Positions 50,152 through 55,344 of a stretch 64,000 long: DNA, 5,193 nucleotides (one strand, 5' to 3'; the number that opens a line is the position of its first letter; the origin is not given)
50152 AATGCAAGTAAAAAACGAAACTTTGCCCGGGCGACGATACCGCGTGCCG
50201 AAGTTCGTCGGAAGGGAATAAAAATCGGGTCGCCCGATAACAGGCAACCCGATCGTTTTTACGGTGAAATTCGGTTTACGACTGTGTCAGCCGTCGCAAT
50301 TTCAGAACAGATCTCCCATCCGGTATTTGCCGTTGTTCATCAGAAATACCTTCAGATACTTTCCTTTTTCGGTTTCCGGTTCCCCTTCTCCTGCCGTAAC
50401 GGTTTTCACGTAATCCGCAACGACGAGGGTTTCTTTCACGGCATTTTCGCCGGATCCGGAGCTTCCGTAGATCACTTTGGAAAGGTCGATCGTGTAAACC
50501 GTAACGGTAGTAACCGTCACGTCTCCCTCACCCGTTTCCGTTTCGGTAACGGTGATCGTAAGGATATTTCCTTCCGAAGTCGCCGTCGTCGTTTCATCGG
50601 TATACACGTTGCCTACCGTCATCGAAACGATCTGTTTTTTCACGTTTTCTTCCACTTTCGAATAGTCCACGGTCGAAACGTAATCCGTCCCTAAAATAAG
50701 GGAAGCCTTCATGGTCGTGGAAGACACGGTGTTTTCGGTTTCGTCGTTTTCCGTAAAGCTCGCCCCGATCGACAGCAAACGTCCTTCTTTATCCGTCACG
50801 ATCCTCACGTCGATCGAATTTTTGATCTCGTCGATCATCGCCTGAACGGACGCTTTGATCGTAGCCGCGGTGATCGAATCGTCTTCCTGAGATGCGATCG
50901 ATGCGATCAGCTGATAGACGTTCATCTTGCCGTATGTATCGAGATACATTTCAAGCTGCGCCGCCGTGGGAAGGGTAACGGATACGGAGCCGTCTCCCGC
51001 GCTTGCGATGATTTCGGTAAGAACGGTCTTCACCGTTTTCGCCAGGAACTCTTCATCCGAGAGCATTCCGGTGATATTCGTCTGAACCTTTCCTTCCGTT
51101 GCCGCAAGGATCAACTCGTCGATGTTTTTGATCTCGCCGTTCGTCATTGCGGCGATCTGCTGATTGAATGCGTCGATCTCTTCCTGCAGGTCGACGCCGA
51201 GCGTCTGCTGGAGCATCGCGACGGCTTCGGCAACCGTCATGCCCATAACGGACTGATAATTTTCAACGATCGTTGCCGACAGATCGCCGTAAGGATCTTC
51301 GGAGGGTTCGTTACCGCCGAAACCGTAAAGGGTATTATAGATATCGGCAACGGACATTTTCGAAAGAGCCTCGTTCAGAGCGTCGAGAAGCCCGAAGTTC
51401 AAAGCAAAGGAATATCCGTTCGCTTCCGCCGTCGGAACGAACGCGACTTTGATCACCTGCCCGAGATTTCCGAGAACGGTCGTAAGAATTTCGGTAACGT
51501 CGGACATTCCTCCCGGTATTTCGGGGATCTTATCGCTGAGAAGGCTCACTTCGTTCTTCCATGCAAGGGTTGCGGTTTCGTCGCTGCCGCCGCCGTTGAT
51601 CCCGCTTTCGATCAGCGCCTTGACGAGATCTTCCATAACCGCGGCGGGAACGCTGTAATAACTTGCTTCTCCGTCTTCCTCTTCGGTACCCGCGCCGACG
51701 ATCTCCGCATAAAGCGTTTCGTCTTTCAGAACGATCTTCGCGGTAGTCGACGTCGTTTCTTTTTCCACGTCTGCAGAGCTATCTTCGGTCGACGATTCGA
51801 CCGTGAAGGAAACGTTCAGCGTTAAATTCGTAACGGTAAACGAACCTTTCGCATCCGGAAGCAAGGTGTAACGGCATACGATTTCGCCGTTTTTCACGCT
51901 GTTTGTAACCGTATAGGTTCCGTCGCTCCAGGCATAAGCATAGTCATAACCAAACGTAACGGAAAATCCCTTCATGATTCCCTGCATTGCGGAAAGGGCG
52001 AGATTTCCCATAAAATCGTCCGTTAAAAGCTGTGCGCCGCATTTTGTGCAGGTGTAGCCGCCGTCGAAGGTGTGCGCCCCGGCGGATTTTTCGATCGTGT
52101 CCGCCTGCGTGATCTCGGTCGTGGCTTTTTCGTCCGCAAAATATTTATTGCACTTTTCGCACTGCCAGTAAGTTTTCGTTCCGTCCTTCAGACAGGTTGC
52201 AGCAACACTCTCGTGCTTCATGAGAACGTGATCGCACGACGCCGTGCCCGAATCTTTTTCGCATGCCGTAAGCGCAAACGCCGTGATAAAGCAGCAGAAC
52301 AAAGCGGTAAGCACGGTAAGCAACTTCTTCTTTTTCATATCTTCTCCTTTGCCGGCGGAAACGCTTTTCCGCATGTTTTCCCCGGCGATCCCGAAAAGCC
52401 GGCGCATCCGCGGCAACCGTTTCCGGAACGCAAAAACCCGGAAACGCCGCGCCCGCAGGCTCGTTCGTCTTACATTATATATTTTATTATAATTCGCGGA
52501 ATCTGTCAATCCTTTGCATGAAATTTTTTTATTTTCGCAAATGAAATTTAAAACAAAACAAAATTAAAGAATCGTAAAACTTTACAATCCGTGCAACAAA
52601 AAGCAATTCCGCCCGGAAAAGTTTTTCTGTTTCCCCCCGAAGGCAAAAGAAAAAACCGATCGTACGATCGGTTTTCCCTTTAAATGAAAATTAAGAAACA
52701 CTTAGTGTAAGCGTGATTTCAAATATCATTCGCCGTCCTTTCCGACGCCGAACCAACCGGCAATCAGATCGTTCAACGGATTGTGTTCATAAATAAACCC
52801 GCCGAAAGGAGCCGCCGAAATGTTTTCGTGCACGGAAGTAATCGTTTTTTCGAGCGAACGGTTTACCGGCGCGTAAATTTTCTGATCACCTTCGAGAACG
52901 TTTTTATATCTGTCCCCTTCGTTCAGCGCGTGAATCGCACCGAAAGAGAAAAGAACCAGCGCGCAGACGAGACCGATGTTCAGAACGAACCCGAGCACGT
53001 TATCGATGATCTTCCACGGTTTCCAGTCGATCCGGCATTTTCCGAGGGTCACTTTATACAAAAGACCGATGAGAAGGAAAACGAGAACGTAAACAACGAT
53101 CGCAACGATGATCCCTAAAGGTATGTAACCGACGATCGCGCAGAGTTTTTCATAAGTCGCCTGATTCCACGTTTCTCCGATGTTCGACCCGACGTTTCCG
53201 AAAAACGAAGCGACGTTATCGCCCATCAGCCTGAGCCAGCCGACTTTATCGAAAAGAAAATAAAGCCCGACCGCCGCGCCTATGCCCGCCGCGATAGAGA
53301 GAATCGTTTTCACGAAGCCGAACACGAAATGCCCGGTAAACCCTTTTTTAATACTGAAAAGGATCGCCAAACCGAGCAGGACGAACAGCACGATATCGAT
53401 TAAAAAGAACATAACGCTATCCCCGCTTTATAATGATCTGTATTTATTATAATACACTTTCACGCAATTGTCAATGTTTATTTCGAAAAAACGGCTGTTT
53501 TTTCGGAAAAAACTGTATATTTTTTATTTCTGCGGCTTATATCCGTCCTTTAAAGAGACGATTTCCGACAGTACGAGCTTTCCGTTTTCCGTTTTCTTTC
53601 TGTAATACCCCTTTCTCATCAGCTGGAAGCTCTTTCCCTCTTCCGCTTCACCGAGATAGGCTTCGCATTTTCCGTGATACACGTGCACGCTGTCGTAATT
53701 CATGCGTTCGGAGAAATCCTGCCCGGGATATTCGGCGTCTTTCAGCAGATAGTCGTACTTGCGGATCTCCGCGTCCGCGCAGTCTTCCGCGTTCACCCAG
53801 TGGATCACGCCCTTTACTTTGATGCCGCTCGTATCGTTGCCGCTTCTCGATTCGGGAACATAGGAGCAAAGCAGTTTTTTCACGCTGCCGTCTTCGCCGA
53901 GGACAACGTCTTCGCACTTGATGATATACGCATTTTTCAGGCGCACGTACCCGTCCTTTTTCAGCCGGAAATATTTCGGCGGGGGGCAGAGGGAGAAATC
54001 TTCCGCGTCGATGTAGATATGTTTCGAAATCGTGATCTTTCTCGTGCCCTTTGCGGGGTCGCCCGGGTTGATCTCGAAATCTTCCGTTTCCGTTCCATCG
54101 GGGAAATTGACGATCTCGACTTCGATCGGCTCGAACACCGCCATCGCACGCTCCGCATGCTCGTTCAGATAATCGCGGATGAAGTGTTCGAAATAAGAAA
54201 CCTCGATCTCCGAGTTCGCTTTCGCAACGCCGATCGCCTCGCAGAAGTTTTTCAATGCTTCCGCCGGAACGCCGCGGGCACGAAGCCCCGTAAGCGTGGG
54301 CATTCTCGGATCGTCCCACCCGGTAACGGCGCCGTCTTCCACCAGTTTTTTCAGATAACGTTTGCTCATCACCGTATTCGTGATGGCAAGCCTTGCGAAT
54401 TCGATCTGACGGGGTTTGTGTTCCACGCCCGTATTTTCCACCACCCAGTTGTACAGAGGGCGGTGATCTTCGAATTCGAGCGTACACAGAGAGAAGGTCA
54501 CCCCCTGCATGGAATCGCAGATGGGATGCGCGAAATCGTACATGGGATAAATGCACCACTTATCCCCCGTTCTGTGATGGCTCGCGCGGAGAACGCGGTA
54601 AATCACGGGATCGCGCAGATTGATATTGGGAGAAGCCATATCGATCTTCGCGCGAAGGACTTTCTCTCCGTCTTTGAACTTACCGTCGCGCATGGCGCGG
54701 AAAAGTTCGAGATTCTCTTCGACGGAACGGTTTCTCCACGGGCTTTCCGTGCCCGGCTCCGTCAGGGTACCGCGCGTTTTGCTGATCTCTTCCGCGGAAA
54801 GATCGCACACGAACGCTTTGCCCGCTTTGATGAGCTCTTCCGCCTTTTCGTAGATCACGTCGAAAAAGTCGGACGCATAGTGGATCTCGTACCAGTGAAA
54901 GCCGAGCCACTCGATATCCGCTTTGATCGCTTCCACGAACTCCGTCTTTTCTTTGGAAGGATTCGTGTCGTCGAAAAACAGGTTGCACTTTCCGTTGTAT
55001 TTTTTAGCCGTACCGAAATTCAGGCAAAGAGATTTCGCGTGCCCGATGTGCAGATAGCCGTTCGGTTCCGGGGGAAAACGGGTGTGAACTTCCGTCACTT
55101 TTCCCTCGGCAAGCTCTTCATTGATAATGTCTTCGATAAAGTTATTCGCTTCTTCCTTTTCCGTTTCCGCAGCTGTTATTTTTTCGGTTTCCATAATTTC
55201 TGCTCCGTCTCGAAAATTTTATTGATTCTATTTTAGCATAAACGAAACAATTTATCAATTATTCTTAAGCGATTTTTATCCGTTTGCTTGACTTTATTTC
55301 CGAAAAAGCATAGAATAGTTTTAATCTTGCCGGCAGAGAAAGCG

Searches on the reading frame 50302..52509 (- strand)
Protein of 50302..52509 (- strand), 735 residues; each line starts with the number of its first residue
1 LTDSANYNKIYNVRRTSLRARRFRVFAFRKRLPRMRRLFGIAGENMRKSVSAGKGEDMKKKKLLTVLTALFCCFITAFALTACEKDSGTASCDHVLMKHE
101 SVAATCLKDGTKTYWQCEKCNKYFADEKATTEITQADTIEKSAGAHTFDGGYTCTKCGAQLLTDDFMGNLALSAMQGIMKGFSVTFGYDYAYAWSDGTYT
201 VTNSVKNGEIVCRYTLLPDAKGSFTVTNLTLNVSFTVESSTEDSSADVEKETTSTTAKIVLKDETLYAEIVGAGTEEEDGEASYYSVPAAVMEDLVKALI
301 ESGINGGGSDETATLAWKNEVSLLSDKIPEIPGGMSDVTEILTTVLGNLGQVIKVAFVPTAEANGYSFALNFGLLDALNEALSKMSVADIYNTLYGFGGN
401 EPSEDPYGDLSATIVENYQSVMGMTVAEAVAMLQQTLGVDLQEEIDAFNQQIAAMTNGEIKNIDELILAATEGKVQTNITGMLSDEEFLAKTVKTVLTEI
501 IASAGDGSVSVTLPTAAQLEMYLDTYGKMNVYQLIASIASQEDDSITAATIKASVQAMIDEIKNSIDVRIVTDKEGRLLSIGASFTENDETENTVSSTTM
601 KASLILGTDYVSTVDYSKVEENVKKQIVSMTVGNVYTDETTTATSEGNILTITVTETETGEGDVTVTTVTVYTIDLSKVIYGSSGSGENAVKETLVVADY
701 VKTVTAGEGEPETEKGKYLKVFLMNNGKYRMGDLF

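Call 24: search_protein_families(library=pfam, proteins=[window:50302-52509:-], max_evalue=0.001)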
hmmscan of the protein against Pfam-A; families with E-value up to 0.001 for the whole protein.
window:50302-52509:- (735 aa): 0 families

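Call 56: search_protein_families(library=pfam, proteins=[window:50302-52509:-], max_evalue=0.1)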
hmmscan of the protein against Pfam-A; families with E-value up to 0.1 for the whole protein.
window:50302-52509:- (735 aa): 1 family
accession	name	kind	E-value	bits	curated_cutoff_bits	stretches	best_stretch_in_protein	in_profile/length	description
PF18439.7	zf_UBZ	-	0.0031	17.6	25.6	0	151-166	2-17/32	Ubiquitin-Binding Zinc Finger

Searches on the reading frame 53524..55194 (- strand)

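Call 24: search_protein_families(library=pfam, proteins=[window:53524-55194:-], max_evalue=0.001)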
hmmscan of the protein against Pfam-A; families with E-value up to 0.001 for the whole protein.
window:53524-55194:- (556 aa): 3 families
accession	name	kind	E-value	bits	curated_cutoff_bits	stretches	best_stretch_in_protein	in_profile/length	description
PF00749.27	tRNA-synt_1c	-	1.2e-106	356.7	23.4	1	35-344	1-313/314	tRNA synthetases class I (E and Q), catalytic domain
PF03950.23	tRNA-synt_1c_C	-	6.4e-24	84.4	23.9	1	347-445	1-90/91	tRNA synthetases class I (E and Q), anti-codon binding domain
PF20974.2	tRNA-synt_1c_C2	-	3.5e-15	56.9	23.9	1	463-532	1-67/69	tRNA synthetases class I (E and Q), anti-codon binding domain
